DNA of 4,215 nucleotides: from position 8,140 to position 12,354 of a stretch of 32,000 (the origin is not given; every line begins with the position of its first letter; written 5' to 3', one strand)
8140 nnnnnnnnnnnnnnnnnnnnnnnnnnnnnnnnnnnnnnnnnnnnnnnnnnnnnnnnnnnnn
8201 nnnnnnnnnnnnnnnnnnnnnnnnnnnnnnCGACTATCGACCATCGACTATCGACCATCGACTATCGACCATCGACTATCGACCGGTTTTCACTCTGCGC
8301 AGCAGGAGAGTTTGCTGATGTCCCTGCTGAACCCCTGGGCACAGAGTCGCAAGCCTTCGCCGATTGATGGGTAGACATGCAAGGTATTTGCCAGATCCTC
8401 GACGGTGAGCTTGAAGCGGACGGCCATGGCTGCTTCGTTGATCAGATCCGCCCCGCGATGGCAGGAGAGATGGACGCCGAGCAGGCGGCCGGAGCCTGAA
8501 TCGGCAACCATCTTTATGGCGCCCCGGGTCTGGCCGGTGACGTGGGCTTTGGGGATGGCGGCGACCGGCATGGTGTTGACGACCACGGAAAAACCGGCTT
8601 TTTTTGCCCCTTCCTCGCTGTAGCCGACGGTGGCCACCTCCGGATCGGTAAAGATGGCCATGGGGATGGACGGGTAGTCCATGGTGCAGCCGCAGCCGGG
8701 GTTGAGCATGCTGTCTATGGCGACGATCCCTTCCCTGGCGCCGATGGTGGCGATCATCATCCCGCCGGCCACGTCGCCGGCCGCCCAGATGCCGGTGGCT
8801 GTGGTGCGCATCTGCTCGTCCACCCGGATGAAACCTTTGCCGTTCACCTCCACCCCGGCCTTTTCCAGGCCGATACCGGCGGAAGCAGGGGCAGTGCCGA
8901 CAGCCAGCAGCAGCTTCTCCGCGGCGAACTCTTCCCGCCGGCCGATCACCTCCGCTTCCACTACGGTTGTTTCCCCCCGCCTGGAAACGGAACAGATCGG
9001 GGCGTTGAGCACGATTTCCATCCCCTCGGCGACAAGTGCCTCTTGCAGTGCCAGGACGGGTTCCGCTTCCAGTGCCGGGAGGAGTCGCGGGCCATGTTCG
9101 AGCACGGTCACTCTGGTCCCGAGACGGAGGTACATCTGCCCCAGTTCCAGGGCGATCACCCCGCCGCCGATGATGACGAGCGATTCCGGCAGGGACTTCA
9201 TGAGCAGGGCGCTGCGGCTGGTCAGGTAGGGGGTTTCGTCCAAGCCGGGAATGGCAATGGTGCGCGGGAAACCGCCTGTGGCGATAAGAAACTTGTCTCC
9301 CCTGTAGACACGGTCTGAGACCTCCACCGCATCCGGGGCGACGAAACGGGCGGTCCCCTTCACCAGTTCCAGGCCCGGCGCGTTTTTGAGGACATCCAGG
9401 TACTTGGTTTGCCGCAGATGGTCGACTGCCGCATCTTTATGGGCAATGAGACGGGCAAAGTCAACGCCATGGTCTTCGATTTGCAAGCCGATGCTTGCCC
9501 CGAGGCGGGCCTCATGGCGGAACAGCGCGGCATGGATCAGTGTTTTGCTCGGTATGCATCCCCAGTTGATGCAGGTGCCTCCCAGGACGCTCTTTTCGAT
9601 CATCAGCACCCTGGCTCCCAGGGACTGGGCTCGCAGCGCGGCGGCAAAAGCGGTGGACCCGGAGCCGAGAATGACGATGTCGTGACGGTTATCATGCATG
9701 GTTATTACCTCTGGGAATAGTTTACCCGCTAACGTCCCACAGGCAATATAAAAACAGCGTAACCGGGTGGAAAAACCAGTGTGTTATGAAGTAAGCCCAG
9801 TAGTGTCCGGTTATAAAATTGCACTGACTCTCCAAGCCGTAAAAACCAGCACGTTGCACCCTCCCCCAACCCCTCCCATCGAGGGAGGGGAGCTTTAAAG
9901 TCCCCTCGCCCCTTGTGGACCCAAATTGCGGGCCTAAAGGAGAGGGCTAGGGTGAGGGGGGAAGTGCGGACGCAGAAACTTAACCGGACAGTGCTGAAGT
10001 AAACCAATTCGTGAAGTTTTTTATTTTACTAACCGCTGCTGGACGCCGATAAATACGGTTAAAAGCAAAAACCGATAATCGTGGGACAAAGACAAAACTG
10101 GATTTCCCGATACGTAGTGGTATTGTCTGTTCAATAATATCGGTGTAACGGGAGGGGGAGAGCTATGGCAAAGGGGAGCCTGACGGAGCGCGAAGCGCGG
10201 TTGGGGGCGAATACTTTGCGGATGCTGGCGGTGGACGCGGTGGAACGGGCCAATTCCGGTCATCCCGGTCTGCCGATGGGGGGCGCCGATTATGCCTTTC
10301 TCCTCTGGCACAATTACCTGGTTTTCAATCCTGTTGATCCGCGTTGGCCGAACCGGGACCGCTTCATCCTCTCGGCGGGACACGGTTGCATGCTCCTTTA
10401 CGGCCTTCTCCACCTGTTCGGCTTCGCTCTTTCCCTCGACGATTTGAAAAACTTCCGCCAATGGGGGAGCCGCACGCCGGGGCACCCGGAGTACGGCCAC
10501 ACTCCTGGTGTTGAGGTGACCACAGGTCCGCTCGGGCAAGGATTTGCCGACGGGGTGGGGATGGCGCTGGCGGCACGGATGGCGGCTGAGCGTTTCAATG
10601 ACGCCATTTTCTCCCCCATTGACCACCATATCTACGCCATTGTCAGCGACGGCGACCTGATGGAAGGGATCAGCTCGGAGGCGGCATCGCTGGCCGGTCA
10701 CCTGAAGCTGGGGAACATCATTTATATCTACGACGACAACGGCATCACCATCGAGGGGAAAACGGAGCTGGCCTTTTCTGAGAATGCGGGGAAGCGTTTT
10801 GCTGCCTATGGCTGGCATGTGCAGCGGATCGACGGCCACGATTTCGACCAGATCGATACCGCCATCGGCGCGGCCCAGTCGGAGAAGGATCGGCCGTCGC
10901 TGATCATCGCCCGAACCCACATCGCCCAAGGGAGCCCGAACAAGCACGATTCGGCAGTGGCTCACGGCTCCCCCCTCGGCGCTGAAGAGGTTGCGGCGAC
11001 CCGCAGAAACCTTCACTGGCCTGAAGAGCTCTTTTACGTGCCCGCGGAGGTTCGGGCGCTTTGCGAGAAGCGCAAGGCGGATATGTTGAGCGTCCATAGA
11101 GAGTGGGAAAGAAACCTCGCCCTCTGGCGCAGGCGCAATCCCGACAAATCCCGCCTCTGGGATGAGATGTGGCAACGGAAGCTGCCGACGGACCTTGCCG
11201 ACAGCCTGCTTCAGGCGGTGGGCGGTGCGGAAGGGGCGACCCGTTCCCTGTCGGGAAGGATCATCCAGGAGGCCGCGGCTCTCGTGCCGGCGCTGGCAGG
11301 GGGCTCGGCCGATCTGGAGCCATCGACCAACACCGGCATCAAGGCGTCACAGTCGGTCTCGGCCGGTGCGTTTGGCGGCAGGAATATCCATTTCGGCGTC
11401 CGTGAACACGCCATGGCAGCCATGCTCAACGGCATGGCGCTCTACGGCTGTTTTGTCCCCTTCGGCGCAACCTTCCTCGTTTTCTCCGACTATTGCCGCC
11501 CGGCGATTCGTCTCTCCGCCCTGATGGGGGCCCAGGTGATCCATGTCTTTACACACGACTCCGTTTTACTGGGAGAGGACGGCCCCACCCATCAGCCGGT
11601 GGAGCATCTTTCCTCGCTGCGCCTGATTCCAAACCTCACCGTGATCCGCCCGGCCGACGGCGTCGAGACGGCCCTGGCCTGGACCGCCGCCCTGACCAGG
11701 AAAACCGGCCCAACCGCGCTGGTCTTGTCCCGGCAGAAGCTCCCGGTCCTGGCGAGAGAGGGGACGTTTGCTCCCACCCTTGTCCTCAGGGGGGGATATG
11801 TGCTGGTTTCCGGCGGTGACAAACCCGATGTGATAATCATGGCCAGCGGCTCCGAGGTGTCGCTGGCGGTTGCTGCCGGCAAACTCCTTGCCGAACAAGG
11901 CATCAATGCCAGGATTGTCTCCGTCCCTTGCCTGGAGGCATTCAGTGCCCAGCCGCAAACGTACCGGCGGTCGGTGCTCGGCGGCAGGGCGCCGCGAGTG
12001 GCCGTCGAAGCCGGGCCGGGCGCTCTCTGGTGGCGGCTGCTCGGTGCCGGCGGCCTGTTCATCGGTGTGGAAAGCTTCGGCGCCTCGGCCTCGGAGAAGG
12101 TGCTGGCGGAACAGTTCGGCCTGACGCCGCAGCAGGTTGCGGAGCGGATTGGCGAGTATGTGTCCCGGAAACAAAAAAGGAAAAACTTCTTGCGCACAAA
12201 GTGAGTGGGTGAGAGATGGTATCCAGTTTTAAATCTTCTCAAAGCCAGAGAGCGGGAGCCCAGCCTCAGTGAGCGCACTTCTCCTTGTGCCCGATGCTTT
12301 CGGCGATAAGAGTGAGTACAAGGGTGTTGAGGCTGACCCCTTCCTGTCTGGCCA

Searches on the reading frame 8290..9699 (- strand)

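Call 7: search_protein_families(library=pfam, proteins=[window:8290-9699:-])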
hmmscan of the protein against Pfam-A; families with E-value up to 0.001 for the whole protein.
window:8290-9699:- (469 aa): 10 families
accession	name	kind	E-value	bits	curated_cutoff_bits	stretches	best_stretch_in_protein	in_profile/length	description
PF07992.20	Pyr_redox_2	-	2.4e-61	208.2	26.1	1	6-324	1-291/291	Pyridine nucleotide-disulphide oxidoreductase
PF02852.28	Pyr_redox_dim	-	1.6e-31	109.2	25.3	1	345-450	1-106/110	Pyridine nucleotide-disulphide oxidoreductase, dimerisation domain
PF00070.33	Pyr_redox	-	1.2e-16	61.4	22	1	174-246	2-74/82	Pyridine nucleotide-disulphide oxidoreductase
PF13738.12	Pyr_redox_3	-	8.5e-11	42.1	30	1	9-308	1-305/305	Pyridine nucleotide-disulphide oxidoreductase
PF01134.28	GIDA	-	9.5e-11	41.8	22.1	1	7-156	1-163/391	Glucose inhibited division protein A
PF01262.27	AlaDh_PNT_C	-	1.7e-05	24.8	23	0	172-212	29-69/214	Alanine dehydrogenase/PNT, C-terminal domain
PF12831.13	FAD_oxidored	-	2e-05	24.5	27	1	7-43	1-38/416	FAD dependent oxidoreductase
PF03486.20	HI0933_like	-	4.2e-05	23.5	50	0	189-293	85-187/244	HI0933-like protein Rossmann domain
PF01266.30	DAO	-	6.9e-05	23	27.9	0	7-52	1-49/353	FAD dependent oxidoreductase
PF13450.12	NAD_binding_8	-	0.00011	22.9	21.9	0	10-44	1-36/68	NAD(P)-binding Rossmann-like domain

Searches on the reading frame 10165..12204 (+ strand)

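Call 80: search_protein_families(library=pfam, proteins=[window:10165-12204:+])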
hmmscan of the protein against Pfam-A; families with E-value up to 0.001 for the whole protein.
window:10165-12204:+ (679 aa): 4 families
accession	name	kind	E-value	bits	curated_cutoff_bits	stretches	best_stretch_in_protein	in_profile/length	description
PF00456.26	Transketolase_N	-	2.6e-130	434.7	22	1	15-341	6-334/334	Transketolase, thiamine diphosphate binding domain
PF02779.29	Transket_pyr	-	3.1e-51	173.9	27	1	358-527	4-173/174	Transketolase, pyrimidine binding domain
PF22613.1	Transketolase_C_1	-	3.5e-35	121.1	27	1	543-654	1-113/113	Transketolase-like TK C-terminal domain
PF02780.25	Transketolase_C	-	5e-09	36.6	25.9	1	552-658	8-124/124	Transketolase, C-terminal domain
